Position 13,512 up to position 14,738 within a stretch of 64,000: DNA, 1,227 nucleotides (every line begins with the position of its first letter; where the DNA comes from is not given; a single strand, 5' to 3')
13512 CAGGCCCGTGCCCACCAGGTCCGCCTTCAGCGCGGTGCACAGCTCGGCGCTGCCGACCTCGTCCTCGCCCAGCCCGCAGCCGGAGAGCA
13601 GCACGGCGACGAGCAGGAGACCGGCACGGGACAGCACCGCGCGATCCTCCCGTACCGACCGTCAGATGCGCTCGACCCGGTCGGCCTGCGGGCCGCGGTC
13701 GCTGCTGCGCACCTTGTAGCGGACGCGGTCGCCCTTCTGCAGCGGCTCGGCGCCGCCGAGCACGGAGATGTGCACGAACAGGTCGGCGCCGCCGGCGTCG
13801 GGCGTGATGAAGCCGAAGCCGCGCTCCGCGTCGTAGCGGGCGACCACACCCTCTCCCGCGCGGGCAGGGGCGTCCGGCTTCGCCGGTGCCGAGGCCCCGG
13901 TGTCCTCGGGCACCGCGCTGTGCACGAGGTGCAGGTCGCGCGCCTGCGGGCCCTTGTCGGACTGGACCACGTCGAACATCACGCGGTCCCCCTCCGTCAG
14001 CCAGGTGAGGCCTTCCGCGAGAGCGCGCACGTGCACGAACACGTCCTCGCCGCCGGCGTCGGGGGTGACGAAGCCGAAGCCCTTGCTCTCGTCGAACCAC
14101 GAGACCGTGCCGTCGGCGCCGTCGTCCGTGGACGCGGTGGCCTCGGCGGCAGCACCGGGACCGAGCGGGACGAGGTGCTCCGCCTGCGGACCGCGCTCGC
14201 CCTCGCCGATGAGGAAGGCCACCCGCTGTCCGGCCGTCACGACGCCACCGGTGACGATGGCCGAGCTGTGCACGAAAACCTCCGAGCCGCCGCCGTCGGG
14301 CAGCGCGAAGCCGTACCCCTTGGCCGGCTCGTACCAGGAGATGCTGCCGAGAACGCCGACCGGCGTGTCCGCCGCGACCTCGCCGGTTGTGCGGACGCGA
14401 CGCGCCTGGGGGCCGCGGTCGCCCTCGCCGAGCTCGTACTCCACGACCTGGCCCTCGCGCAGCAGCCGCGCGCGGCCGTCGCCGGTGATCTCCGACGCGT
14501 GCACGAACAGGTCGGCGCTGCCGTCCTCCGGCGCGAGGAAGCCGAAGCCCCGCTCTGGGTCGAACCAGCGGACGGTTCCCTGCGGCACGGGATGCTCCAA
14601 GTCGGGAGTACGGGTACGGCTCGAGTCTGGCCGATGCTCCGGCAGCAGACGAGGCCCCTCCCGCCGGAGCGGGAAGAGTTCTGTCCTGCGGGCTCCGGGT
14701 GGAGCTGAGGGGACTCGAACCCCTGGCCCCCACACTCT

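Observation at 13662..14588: Single ORF encoding four tandem cold-shock domains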

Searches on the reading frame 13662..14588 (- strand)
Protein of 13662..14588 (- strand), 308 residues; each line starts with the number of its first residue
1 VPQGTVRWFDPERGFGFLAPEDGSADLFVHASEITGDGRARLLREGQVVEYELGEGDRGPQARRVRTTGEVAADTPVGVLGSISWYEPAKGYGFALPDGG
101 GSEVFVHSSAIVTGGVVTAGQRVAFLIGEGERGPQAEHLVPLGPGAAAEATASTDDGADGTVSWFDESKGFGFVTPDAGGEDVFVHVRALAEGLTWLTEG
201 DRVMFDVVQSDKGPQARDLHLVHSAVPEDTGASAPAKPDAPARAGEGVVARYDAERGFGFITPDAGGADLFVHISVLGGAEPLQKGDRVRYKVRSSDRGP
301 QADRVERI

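Call 5: search_protein_families(library=pfam, proteins=[window:13662-14588:-], max_evalue=0.01)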
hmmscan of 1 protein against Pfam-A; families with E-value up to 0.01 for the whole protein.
window:13662-14588:- (308 aa): 5 families
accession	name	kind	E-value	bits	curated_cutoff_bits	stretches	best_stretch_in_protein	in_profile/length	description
PF00313.28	CSD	-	8.6e-81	266.2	27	4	3-67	2-65/66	'Cold-shock' DNA-binding domain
PF08206.17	OB_RNB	-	8e-22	77.1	24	3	168-212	7-47/58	Ribonuclease B OB domain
PF22707.2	S1CSD-TOTE-2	-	4.1e-07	30.4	27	0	167-189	10-26/60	S1/CSD-like domain 2 of the TOTE conflict systems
PF00575.29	S1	-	0.00019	22.2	22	0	264-296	23-62/74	S1 RNA binding domain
PF11604.15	CusF_Ec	-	0.0046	17.2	27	0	194-218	45-69/72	Copper binding periplasmic protein CusF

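Call 10: find_homologous_proteins(query=window:13665-14588:-, max_evalue=1e-20)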
Query window:13665-14588:- (308 aa): 1364 proteins with E <= 1e-20 among 8000 candidates; the best 120 are listed.
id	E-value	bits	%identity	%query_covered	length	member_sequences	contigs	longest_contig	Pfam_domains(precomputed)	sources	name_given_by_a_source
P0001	5.2e-197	672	99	100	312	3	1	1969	PF00313.29,PF22707.3,PF08206.18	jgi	jgi:CspA family cold shock protein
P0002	5.5e-164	563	83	100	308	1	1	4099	PF00313.29,PF22707.3,PF08206.18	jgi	jgi:CspA family cold shock protein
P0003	2.1e-158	545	81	100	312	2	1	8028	PF00313.29,PF22707.3,PF08206.18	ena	-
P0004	3.9e-158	544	81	100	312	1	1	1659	PF00313.29,PF22707.3,PF08206.18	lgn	-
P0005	4.6e-158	544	79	100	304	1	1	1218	PF00313.29,PF22707.3,PF08206.18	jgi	jgi:CspA family cold shock protein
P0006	1.2e-157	543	81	100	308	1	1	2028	PF00313.29,PF22707.3,PF08206.18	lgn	-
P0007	1.5e-157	542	79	100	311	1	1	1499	PF00313.29,PF22707.3,PF08206.18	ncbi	-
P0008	3.7e-157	541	81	100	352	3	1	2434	PF00313.29,PF22707.3,PF08206.18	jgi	jgi:CspA family cold shock protein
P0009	6.9e-157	540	80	100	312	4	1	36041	PF00313.29,PF22707.3,PF08206.18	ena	-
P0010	7.9e-157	540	79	100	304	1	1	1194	PF00313.29,PF22707.3,PF08206.18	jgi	jgi:CspA family cold shock protein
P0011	5.4e-156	537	77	100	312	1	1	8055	PF00313.29,PF22707.3,PF08206.18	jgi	jgi:CspA family cold shock protein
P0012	1.8e-155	535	82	100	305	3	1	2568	PF00313.29,PF22707.3,PF08206.18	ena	-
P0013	2.0e-155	535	77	100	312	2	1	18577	PF00313.29,PF22707.3,PF08206.18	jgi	jgi:CspA family cold shock protein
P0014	4.3e-155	534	80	100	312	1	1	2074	PF00313.29,PF22707.3,PF08206.18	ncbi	-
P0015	4.4e-155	534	78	100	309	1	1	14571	PF00313.29,PF22707.3,PF11604.16,PF00575.30,PF08206.18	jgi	jgi:CspA family cold shock protein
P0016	9.4e-155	533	80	100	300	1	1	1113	PF00313.29,PF22707.3,PF00575.30,PF08206.18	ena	-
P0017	1.2e-154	533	78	100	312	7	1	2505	PF00313.29,PF22707.3,PF08206.18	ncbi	-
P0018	1.4e-154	533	78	100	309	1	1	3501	PF00313.29,PF22707.3,PF08206.18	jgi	-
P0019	2.1e-154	532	79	100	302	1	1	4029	PF00313.29,PF22707.3,PF08206.18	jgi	jgi:CspA family cold shock protein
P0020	2.1e-154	532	79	100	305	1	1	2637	PF00313.29,PF22707.3,PF08206.18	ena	-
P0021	3.6e-154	531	79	100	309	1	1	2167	PF00313.29,PF08206.18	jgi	jgi:CspA family cold shock protein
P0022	4.3e-154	531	80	100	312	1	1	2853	PF00313.29,PF22707.3,PF08206.18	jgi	jgi:cold shock protein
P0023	7.1e-154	530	78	100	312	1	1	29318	PF00313.29,PF22707.3,PF08206.18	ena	-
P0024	7.4e-154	530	80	100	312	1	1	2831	PF00313.29,PF22707.3,PF08206.18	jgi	jgi:CspA family cold shock protein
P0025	8.3e-154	530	78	100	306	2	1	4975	PF00313.29,PF22707.3,PF08206.18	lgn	-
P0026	1.0e-153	530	80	100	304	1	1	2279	PF00313.29,PF22707.3,PF08206.18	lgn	-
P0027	1.6e-153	529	77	100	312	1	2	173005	PF00313.29,PF22707.3,PF08206.18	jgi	jgi:CspA family cold shock protein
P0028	1.9e-153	529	78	99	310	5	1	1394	PF00313.29,PF22707.3,PF08206.18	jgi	jgi:CspA family cold shock protein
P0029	2.2e-153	529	78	100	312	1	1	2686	PF00313.29,PF22707.3,PF08206.18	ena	-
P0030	2.3e-153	529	76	100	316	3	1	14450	PF00313.29,PF22707.3,PF00575.30,PF08206.18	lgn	-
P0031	2.5e-153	528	80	100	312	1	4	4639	PF00313.29,PF22707.3,PF08206.18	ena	-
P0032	2.9e-153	528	80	100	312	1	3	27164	PF00313.29,PF22707.3,PF08206.18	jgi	jgi:cold shock protein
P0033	3.8e-153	528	78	100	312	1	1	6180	PF00313.29,PF22707.3,PF08206.18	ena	-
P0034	4.2e-153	528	78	100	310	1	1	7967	PF00313.29,PF22707.3,PF00575.30,PF08206.18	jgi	-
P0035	6.0e-153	527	78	99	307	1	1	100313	PF00313.29,PF22707.3,PF08206.18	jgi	jgi:CspA family cold shock protein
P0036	7.2e-153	527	79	100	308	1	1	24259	PF00313.29,PF22707.3,PF08206.18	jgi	jgi:cold shock protein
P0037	1.1e-152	526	76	100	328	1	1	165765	PF00313.29,PF22707.3,PF00575.30,PF08206.18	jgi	jgi:CspA family cold shock protein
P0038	1.3e-152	526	79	100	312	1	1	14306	PF00313.29,PF22707.3,PF08206.18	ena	-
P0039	1.4e-152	526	77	100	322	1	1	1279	PF00313.29,PF22707.3,PF08206.18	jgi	jgi:CspA family cold shock protein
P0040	1.7e-152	526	79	100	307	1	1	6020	PF00313.29,PF22707.3,PF08206.18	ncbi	-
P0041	2.1e-152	525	77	100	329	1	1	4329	PF00313.29,PF08206.18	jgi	jgi:CspA family cold shock protein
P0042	2.3e-152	525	79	100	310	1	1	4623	PF00313.29,PF22707.3,PF08206.18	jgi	jgi:CspA family cold shock protein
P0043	3.1e-152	525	81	99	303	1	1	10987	PF00313.29,PF22707.3,PF08206.18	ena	-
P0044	3.3e-152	525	78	100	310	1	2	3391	PF00313.29,PF22707.3,PF08206.18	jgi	jgi:CspA family cold shock protein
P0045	3.6e-152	525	79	100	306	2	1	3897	PF00313.29,PF22707.3,PF08206.18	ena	-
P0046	4.4e-152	524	76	100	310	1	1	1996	PF00313.29,PF22707.3,PF08206.18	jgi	jgi:cold shock protein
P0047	4.5e-152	524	79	100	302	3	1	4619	PF00313.29,PF00575.30,PF08206.18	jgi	jgi:CspA family cold shock protein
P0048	7.5e-152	524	77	100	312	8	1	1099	PF00313.29,PF22707.3,PF08206.18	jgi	jgi:CspA family cold shock protein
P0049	9.7e-152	523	78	100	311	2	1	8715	PF00313.29,PF22707.3,PF08206.18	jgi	-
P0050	1.2e-151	523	78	100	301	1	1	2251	PF00313.29,PF22707.3,PF08206.18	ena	-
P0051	1.6e-151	522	78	100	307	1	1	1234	PF00313.29,PF22707.3,PF11604.16,PF00575.30,PF08206.18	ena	-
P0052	2.1e-151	522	78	100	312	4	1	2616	PF00313.29,PF22707.3,PF08206.18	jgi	jgi:CspA family cold shock protein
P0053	2.2e-151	522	77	100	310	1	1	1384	PF00313.29,PF22707.3,PF08206.18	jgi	jgi:CspA family cold shock protein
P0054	4.4e-151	521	79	100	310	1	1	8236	PF00313.29,PF08206.18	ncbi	-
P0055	4.6e-151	521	80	100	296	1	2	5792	PF00313.29,PF22707.3,PF00575.30,PF08206.18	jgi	jgi:CspA family cold shock protein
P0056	5.5e-151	521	78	100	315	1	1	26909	PF00313.29,PF08206.18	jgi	jgi:CspA family cold shock protein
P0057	5.9e-151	521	78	98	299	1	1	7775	PF00313.29,PF08206.18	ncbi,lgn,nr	ncbi:MAG: hypothetical protein JWN57_2349 [Frankiales bacterium]|nr:hypothetical protein [Frankiales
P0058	6.0e-151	521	77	100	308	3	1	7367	PF00313.29,PF22707.3,PF08206.18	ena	-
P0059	9.4e-151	520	76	100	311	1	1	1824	PF00313.29,PF22707.3,PF08206.18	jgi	jgi:CspA family cold shock protein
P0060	1.0e-150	520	79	100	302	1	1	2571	PF00313.29,PF22707.3,PF08206.18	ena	-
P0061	1.2e-150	520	76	100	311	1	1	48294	PF00313.29,PF22707.3,PF08206.18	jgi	jgi:CspA family cold shock protein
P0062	2.0e-150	519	77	100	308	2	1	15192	PF00313.29,PF22707.3,PF08206.18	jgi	-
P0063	2.3e-150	519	77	100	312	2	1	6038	PF00313.29,PF22707.3,PF08206.18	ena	-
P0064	2.5e-150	519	77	100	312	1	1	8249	PF00313.29,PF22707.3,PF00575.30,PF08206.18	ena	-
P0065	2.8e-150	518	76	100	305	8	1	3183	PF00313.29,PF22707.3,PF08206.18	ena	-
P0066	3.5e-150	518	79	100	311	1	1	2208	PF00313.29,PF22707.3,PF08206.18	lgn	-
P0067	3.6e-150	518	77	100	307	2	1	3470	PF00313.29,PF22707.3,PF11604.16,PF00575.30,PF08206.18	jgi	-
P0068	3.9e-150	518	75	100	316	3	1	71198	PF00313.29,PF22707.3,PF08206.18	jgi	jgi:CspA family cold shock protein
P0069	5.3e-150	517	76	100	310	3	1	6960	PF00313.29,PF22707.3,PF08206.18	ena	-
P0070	6.0e-150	517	77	100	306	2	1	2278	PF00313.29,PF08206.18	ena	-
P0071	8.6e-150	517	76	100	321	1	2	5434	PF00313.29,PF22707.3,PF00575.30,PF08206.18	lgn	-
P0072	9.2e-150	517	78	100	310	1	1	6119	PF00313.29,PF22707.3,PF08206.18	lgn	-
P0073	1.9e-149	516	76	100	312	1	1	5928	PF00313.29,PF22707.3,PF08206.18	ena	-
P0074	2.3e-149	515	76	99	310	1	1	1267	PF00313.29,PF22707.3,PF00575.30,PF08206.18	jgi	jgi:CspA family cold shock protein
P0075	2.5e-149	515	78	100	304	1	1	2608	PF00313.29,PF22707.3,PF08206.18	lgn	-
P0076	3.0e-149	515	77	100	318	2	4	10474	PF00313.29,PF22707.3,PF08206.18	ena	-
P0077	3.9e-149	515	77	100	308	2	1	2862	PF00313.29,PF22707.3,PF08206.18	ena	-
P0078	4.3e-149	514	79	100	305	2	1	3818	PF00313.29,PF08206.18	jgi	-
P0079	5.0e-149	514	77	100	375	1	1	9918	PF00313.29,PF08206.18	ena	-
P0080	5.2e-149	514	75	100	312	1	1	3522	PF00313.29,PF08206.18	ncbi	-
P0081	6.0e-149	514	77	100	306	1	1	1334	PF00313.29,PF22707.3,PF00575.30,PF08206.18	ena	-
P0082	6.0e-149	514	72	100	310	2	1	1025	PF00313.29,PF08206.18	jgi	jgi:CspA family cold shock protein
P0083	7.0e-149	514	78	100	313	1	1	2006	PF00313.29,PF22707.3,PF08206.18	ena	-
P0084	9.5e-149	513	77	100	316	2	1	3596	PF00313.29,PF08206.18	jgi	jgi:CspA family cold shock protein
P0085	9.6e-149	513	76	100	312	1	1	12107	PF00313.29,PF22707.3,PF08206.18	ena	-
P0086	1.3e-148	513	77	100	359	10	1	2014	PF00313.29,PF22707.3,PF08206.18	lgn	-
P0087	1.3e-148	513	76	100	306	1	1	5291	PF00313.29,PF22707.3,PF08206.18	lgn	-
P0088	1.4e-148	513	77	100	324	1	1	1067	PF00313.29,PF22707.3,PF08206.18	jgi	jgi:CspA family cold shock protein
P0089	2.0e-148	512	78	100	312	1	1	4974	PF00313.29,PF22707.3,PF08206.18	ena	-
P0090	3.1e-148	512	76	100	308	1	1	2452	PF00313.29,PF08206.18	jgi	jgi:cold shock protein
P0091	3.6e-148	511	75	100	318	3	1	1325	PF00313.29,PF22707.3,PF08206.18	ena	-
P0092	6.0e-148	511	76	100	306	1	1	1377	PF00313.29,PF22707.3,PF00575.30,PF08206.18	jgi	jgi:CspA family cold shock protein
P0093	6.1e-148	511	75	100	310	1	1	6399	PF00313.29,PF22707.3,PF08206.18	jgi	jgi:CspA family cold shock protein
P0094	6.1e-148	511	78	100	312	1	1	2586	PF00313.29,PF22707.3,PF08206.18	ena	-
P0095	7.2e-148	510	76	100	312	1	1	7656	PF00313.29,PF22707.3,PF08206.18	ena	-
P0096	7.3e-148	510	76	100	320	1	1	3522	PF00313.29,PF08206.18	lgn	-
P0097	8.7e-148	510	76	100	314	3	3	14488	PF00313.29,PF22707.3,PF08206.18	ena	-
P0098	9.3e-148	510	75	100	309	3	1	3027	PF00313.29,PF22707.3,PF08206.18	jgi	jgi:cold shock protein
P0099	1.1e-147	510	77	100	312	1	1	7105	PF00313.29,PF22707.3,PF08206.18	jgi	jgi:CspA family cold shock protein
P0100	1.2e-147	510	76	100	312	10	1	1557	PF00313.29,PF22707.3,PF08206.18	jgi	-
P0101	1.3e-147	510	75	100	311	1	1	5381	PF00313.29,PF22707.3,PF08206.18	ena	-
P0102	1.5e-147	509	75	100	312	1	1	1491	PF00313.29,PF22707.3,PF00575.30,PF08206.18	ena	-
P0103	1.6e-147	509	76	100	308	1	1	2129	PF00313.29,PF22707.3,PF08206.18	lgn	-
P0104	1.6e-147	509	78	100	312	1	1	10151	PF00313.29,PF22707.3,PF08206.18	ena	-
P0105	2.1e-147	509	77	100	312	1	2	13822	PF00313.29,PF22707.3,PF08206.18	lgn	-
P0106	2.2e-147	509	76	100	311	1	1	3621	PF00313.29,PF22707.3,PF08206.18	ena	-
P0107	3.0e-147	508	76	100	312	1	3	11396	PF00313.29,PF22707.3,PF08206.18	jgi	jgi:cold shock protein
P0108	3.7e-147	508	74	100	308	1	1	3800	PF00313.29,PF22707.3,PF08206.18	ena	-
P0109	5.1e-147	508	77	100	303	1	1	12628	PF00313.29,PF08206.18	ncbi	-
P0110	5.8e-147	507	77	100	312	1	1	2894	PF00313.29,PF22707.3,PF00575.30,PF08206.18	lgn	-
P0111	7.1e-147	507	77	100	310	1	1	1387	PF00313.29,PF22707.3,PF08206.18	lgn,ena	-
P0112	9.9e-147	507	75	100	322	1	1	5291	PF00313.29,PF22707.3,PF08206.18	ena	-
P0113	1.5e-146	506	75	100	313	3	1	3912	PF00313.29,PF22707.3,PF08206.18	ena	-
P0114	1.9e-146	506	75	100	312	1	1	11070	PF00313.29,PF22707.3,PF08206.18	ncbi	-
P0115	2.0e-146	506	76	100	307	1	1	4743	PF00313.29,PF22707.3,PF00575.30,PF08206.18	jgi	-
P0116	2.5e-146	505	76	100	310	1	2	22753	PF00313.29,PF22707.3,PF08206.18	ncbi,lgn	-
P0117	2.7e-146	505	77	100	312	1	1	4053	PF00313.29,PF22707.3,PF08206.18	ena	-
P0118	3.4e-146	505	75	100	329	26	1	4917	PF00313.29,PF22707.3,PF08206.18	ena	-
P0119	4.2e-146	505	77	100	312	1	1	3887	PF00313.29,PF08206.18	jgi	jgi:CspA family cold shock protein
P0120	5.9e-146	504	76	100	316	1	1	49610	PF00313.29,PF22707.3,PF08206.18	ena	-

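Call 17: find_related_loci(query=window:13665-14588:-, collection=genome_contigs, flank=6000)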
Query window:13665-14588:- (308 aa) in genome_contigs; peptide patterns used: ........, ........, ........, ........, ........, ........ (x = any residue, [..] = any of these).
600 stretches matched a pattern (row limit reached: there are more); 593 encode a relative of the query (tblastn E <= 1e-3); the best 80 are kept; 80 distinct loci.
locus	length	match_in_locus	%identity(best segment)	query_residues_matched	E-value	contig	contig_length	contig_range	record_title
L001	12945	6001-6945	74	1-308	1e-143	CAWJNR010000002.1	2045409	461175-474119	MAG: uncultured Actinomycetota bacterium isolate MFD02840.bin.2.105 genome assembly, contig: contig_26606, whole genome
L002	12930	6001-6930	70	1-308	5e-136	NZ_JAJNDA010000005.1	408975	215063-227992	Actinomycetospora soli strain SF1 NODE_5_length_408975_cov_22.201720, whole genome shotgun sequence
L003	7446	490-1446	67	1-308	6e-135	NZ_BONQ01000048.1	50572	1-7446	Dactylosporangium siamense strain NBRC 106093 sequence048, whole genome shotgun sequence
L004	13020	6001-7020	70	1-308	3e-134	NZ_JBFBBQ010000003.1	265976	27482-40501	Amycolatopsis sp. NPDC051106 NPDC051106_298_C3.ctg-0003, whole genome shotgun sequence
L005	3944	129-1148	69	1-308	3e-137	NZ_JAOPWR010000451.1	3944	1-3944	MAG: Pseudonocardia sp. isolate RYN_179 scaffold_115224, whole genome shotgun sequence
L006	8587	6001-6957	66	1-308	3e-130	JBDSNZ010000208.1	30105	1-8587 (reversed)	MAG: Ornithinibacter sp. isolate cluster1_bin.428 k127_2492667, whole genome shotgun sequence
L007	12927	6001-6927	66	1-308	4e-129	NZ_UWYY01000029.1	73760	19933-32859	Promicromonospora panici isolate Promicromonospora sp PT9, whole genome shotgun sequence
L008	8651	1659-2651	66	3-308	3e-128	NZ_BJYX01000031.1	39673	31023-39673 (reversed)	Terrabacter aerolatus strain NBRC 106305 sequence31, whole genome shotgun sequence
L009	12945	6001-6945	67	1-308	1e-126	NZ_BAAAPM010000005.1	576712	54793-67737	Isoptericola hypogeus strain JCM 15589 sequence05, whole genome shotgun sequence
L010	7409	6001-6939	66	1-308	2e-126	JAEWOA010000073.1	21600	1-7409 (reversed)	MAG: Actinomycetes bacterium isolate OH_SBlB_43 k127_358669, whole genome shotgun sequence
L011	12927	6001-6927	65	1-308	4e-125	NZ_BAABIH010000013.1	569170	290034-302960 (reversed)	Luteimicrobium xylanilyticum strain JCM 18090 sequence13, whole genome shotgun sequence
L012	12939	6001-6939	66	1-308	2e-113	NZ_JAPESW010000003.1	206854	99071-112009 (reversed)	Cellulomonas fimi strain HM71 AODE_3_leAgth_206854_cov_36.243166, whole genome shotgun sequence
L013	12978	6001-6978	62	1-307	2e-114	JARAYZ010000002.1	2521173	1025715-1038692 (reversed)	Streptomyces sp. ID05-26A NODE_2_length_2521173_cov_23.280370, whole genome shotgun sequence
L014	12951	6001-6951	70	1-308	1e-135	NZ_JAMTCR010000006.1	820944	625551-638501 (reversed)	Actinokineospora globicatena strain DSM 44256 LV79DRAFT_scaffold00005.5, whole genome shotgun sequence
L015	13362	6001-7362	39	1-306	1e-56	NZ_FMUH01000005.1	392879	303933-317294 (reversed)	Klenkia marina strain DSM 45722, whole genome shotgun sequence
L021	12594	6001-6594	35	3-302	3e-21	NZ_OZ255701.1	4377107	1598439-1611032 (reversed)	MAG: Lichenicoccus sp. isolate 0028cbda-9050-40c6-8266-03a0d0e77ce3 chromosome 1, complete sequence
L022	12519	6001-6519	31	3-302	2e-20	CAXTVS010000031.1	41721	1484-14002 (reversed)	MAG TPA_asm: uncultured Acetobacteraceae bacterium isolate private_T1894_metawrap_bin.8 genome assembly, contig: private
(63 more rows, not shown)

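Call 21: search_protein_representatives(protein=window:13665-14588:-)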
Query: 308 residues. Proteins with E-value up to 0.001 (for the whole library): 26844; up to 1e-10: 3015; up to 1e-30: 49. The best 150 are listed.
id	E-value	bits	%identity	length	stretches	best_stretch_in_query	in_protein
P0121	2.6e-119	414.9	67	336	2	1-237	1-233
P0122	3.2e-88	312.8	69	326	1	1-216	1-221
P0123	5.0e-83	295.7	76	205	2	41-167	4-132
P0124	2.9e-80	286.7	68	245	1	2-191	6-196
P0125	7.7e-72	259.0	55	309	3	3-145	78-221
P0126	5.4e-71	256.2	68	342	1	1-178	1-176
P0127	7.1e-70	252.5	69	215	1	112-307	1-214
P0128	2.7e-69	250.6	55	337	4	78-177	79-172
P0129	2.7e-65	237.5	73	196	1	1-148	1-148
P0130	8.8e-64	232.5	69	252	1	1-153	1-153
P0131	1.2e-63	232.1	39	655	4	4-214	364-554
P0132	1.5e-63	231.7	64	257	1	83-267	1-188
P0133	5.8e-63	229.8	48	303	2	1-223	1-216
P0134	1.5e-58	215.3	55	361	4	1-69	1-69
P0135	1.2e-57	212.4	50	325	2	154-305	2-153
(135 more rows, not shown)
